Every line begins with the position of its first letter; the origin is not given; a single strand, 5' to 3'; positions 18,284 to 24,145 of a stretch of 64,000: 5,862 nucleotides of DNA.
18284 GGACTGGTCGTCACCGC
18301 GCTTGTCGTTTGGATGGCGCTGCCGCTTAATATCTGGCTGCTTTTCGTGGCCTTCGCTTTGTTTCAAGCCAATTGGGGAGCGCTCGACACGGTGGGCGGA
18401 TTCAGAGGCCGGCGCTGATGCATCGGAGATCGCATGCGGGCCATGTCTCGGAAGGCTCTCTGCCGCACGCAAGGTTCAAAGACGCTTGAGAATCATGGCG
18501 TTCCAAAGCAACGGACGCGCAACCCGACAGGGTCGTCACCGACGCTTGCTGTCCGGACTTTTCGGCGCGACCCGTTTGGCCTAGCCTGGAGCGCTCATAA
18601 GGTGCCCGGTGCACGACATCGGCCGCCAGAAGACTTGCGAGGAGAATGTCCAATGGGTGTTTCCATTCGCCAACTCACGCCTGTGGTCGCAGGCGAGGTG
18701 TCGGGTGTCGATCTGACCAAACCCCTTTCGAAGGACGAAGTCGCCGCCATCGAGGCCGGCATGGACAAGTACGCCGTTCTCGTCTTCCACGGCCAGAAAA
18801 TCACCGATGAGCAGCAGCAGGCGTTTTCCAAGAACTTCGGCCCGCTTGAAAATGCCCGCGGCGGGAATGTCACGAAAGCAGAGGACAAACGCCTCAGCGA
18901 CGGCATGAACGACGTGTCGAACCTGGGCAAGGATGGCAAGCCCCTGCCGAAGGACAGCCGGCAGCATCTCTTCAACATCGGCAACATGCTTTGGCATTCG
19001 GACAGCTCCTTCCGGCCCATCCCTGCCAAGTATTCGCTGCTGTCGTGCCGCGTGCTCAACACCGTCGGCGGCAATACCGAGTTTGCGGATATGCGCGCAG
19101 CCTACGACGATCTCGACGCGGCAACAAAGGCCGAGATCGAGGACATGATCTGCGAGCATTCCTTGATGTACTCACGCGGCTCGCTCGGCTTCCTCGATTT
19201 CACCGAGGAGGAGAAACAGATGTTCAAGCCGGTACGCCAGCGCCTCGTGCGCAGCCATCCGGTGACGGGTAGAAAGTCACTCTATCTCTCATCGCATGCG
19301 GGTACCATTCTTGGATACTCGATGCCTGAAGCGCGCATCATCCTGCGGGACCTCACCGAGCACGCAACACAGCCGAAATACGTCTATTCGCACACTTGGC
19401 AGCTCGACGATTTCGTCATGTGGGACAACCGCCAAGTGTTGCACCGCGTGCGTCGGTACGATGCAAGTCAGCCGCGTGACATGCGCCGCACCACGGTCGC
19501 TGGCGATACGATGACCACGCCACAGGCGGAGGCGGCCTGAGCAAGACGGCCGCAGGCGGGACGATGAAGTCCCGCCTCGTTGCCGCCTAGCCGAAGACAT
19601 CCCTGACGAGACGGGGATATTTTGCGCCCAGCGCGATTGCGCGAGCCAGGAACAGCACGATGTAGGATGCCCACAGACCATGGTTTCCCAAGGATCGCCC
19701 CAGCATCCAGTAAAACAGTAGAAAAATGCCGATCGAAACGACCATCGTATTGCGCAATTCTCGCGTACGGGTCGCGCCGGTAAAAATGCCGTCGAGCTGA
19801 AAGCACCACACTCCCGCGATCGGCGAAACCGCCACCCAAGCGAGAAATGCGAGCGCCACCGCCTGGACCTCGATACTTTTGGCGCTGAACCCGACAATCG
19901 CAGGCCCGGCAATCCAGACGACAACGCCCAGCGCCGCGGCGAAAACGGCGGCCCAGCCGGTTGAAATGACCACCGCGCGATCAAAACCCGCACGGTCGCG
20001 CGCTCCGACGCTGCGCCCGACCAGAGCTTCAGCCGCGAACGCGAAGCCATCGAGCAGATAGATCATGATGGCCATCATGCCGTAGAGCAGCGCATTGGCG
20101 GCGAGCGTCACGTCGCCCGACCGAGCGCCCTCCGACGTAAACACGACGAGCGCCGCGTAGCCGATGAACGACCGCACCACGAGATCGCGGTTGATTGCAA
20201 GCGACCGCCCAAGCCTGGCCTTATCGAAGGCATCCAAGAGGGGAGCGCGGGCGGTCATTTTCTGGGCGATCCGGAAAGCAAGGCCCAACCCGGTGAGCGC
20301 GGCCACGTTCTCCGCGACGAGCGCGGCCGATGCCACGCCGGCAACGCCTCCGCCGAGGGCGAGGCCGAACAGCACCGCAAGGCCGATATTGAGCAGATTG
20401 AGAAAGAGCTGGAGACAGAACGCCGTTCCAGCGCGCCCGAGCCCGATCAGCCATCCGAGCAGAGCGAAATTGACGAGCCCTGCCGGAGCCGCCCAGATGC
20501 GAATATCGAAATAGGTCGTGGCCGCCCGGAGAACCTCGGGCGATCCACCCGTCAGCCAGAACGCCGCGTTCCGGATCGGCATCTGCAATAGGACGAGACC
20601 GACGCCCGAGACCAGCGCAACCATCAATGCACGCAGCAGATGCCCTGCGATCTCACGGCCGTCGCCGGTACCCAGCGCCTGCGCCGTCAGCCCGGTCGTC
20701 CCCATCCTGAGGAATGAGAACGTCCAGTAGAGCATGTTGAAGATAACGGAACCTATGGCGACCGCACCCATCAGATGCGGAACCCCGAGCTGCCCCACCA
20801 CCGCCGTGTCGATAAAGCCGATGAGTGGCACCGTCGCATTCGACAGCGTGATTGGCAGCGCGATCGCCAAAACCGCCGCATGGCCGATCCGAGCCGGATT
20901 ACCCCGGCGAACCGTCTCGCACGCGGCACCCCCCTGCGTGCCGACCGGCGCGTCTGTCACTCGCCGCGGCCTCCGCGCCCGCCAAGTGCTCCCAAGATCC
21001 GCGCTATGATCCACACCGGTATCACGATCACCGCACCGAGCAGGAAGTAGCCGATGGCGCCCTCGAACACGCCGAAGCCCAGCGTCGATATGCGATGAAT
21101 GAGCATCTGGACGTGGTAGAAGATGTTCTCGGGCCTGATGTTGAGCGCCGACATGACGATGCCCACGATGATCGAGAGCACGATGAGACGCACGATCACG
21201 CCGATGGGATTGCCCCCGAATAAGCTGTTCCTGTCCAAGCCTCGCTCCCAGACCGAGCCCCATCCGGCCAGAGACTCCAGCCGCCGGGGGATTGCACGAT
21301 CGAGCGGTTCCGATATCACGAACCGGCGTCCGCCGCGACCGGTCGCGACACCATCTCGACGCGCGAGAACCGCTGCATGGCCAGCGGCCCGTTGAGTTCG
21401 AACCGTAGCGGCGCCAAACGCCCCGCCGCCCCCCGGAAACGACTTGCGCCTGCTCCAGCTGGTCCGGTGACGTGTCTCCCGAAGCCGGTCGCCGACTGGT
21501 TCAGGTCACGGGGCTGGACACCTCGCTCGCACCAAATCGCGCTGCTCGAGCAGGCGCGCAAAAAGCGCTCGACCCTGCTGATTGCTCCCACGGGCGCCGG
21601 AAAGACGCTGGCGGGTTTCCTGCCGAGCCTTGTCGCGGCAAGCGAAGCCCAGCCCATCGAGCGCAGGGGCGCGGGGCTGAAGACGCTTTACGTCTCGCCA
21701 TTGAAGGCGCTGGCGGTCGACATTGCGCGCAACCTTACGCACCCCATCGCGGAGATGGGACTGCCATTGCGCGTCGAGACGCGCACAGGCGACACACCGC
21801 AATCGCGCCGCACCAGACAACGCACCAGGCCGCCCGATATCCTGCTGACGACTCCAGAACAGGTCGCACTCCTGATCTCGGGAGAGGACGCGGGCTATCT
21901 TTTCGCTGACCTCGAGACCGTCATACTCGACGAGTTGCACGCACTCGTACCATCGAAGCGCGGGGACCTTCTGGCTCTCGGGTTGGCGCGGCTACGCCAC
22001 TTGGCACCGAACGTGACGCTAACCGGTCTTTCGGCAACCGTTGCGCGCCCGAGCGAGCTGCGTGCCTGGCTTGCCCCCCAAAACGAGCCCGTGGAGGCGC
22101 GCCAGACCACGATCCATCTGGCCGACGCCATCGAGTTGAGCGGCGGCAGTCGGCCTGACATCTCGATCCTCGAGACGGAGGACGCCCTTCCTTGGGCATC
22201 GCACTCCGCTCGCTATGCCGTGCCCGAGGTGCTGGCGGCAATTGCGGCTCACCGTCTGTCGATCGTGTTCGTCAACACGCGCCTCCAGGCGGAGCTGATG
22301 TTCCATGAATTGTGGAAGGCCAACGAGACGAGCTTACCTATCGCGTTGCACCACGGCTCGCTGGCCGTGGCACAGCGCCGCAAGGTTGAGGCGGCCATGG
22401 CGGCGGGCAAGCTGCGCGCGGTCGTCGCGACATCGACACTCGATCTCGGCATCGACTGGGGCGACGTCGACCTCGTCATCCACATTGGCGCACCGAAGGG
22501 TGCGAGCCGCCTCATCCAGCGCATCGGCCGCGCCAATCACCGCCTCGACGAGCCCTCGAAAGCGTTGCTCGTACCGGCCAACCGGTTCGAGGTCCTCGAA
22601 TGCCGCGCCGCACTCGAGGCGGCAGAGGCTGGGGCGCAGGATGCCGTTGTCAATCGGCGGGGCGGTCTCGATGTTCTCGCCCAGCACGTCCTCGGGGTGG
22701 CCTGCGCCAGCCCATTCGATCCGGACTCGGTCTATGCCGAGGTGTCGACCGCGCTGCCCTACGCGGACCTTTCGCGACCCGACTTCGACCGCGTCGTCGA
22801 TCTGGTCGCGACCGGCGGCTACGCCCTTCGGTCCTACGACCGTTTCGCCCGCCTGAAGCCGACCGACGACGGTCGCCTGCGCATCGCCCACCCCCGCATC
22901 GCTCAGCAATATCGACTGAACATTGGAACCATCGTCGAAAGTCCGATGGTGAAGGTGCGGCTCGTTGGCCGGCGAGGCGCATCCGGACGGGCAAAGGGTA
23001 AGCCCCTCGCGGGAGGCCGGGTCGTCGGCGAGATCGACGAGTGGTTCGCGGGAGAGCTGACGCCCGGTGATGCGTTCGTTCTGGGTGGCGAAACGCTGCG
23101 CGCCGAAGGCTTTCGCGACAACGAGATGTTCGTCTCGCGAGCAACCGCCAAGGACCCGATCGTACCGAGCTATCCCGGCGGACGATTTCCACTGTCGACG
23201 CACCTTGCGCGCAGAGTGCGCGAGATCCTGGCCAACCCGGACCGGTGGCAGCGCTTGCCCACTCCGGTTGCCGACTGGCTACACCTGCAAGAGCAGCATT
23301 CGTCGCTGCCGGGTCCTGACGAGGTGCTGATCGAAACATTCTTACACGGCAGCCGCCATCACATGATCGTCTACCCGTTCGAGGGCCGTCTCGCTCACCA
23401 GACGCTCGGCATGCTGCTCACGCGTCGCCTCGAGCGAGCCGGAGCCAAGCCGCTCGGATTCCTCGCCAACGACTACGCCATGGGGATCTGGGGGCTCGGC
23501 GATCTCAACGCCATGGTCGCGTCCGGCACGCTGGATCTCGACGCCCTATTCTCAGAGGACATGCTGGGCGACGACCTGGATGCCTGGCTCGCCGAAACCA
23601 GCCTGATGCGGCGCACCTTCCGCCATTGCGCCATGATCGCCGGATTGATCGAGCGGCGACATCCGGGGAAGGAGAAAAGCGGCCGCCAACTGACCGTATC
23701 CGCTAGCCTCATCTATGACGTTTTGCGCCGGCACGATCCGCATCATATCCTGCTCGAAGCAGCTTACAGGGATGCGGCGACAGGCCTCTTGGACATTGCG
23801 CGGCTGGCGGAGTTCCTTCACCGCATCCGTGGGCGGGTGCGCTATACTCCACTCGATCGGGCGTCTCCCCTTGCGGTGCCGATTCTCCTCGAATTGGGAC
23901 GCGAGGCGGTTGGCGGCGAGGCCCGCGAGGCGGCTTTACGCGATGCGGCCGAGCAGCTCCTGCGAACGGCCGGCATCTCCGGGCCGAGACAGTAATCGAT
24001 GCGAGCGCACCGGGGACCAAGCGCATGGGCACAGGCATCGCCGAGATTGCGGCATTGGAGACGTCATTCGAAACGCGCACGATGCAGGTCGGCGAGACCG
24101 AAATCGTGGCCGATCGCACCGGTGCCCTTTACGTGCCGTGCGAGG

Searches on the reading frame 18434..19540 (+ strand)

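Call 31: search_protein_families(library=pfam, proteins=[window:18434-19540:+], max_evalue=0.00001)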
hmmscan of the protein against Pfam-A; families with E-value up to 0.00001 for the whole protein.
window:18434-19540:+ (368 aa): 1 family
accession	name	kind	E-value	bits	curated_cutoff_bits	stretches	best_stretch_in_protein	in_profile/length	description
PF02668.22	TauD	-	1.7e-61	208.9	27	1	78-354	2-267/267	Taurine catabolism dioxygenase TauD, TfdA family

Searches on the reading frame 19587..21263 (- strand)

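Call 31: search_protein_families(library=pfam, proteins=[window:19587-21263:-], max_evalue=0.00001)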
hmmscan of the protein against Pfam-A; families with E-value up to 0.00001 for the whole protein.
window:19587-21263:- (558 aa): 1 family
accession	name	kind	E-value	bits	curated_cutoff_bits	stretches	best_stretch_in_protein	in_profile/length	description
PF01554.23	MatE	-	1.2e-30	106.8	24.9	2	137-297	1-160/161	MatE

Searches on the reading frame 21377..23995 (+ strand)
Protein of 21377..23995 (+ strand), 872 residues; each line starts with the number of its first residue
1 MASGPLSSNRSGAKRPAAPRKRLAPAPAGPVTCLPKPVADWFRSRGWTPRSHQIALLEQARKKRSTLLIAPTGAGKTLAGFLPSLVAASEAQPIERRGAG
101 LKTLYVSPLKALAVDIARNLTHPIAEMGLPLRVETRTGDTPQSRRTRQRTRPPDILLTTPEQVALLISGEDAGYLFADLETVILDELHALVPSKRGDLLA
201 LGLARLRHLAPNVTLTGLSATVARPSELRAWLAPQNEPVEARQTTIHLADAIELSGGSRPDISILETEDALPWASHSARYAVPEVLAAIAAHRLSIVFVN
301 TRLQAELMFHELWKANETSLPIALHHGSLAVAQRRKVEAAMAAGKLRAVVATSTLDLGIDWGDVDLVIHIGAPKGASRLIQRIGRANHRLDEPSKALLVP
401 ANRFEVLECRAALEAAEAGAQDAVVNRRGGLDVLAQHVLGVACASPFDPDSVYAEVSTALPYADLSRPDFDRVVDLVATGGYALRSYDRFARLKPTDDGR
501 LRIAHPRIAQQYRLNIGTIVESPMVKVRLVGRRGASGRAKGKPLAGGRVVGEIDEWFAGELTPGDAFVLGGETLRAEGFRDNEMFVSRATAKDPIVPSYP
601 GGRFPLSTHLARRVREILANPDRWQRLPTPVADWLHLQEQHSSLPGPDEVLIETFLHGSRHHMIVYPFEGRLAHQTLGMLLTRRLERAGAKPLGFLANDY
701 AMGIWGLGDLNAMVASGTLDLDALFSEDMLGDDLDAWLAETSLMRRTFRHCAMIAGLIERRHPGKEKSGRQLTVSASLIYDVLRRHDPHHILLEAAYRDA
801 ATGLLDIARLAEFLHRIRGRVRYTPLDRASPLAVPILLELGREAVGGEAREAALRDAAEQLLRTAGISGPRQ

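Call 30: search_protein_families(library=pfam, proteins=[window:21377-23995:+], max_evalue=0.00001)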
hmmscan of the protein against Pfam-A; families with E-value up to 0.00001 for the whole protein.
window:21377-23995:+ (872 aa): 4 families
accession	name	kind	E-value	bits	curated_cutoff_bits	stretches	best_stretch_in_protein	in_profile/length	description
PF08494.16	DEAD_assoc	-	1.9e-56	191.4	23.5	1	644-833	1-191/191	DEAD/H associated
PF19306.5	WH_Lhr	-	7.3e-39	133.3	27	1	418-593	5-165/168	Large helicase-related protein, winged helix domain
PF00270.35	DEAD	-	1.2e-26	93.9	26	1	51-224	2-162/167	DEAD/DEAH box helicase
PF00271.37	Helicase_C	-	1.4e-16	61.1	23.5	1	291-386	14-106/110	Helicase conserved C-terminal domain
